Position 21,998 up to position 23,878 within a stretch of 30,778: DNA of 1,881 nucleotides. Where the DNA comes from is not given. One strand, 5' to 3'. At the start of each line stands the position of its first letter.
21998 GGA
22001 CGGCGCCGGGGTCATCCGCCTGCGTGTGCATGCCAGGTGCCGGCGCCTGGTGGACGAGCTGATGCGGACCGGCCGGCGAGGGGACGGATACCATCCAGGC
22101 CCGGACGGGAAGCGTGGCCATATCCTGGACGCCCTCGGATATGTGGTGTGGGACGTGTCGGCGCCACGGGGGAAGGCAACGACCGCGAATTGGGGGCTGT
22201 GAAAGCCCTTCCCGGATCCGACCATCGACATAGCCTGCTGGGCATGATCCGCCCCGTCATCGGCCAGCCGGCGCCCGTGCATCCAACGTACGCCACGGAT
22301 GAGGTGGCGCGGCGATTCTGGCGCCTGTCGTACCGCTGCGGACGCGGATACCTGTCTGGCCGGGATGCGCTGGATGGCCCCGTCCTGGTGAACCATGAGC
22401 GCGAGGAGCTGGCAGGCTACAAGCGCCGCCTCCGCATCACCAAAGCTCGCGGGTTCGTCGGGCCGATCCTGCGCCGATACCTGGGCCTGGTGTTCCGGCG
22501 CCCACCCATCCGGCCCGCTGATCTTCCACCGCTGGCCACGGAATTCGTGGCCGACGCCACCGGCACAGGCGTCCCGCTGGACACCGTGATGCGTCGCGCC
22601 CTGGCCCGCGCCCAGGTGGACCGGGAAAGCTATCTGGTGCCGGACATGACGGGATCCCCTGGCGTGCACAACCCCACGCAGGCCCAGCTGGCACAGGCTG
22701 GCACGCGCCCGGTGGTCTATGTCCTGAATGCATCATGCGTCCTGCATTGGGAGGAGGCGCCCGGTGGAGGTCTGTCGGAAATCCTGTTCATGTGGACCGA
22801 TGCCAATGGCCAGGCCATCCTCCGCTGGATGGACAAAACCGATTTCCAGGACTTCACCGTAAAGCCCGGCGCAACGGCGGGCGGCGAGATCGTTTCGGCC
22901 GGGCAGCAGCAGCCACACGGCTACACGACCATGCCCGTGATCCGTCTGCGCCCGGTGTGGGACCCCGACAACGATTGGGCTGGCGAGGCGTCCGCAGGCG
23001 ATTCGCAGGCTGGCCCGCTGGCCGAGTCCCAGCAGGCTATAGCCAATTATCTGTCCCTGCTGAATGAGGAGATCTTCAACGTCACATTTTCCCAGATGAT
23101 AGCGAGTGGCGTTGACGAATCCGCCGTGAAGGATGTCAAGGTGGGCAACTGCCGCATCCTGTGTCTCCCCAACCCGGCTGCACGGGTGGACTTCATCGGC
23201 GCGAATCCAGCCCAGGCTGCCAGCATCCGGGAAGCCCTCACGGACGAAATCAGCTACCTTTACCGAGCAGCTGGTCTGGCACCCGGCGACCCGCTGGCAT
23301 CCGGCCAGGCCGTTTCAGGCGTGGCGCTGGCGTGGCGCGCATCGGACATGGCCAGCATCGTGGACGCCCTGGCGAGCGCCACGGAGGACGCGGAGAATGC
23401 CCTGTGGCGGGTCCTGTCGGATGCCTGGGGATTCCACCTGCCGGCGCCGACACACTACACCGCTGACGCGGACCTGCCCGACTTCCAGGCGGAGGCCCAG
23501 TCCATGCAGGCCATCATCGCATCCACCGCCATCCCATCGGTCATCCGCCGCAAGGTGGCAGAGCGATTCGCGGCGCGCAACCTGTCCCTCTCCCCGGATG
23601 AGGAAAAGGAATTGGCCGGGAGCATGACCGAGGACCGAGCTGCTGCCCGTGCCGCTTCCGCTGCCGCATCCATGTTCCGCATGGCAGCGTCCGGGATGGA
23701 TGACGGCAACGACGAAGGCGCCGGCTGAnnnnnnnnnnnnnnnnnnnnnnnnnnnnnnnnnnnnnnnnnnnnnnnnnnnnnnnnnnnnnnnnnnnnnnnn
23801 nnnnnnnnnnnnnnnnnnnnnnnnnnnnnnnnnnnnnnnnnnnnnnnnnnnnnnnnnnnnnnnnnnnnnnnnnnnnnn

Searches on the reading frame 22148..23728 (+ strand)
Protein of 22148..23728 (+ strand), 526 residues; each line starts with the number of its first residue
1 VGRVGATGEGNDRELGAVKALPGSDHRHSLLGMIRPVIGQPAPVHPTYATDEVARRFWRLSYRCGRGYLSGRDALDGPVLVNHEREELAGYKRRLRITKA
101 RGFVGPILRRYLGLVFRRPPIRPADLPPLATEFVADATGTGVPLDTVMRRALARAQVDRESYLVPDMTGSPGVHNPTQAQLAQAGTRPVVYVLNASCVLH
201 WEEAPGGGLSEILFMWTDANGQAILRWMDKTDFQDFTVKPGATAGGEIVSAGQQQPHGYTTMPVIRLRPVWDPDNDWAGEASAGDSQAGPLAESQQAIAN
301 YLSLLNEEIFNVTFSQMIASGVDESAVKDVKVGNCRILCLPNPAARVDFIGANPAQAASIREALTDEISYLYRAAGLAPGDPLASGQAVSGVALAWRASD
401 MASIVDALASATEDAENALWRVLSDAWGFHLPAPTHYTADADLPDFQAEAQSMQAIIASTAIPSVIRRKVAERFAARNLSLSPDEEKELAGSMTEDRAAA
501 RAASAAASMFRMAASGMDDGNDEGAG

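Call 32: search_protein_families(library=phrogs, proteins=[window:22148-23728:+], max_evalue=0.001)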
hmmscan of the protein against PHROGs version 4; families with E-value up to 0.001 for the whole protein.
window:22148-23728:+ (526 aa): 1 family
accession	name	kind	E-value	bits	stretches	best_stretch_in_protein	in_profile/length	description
phrog_145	-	head and packaging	1.8e-33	117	1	79-489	44-459/493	portal protein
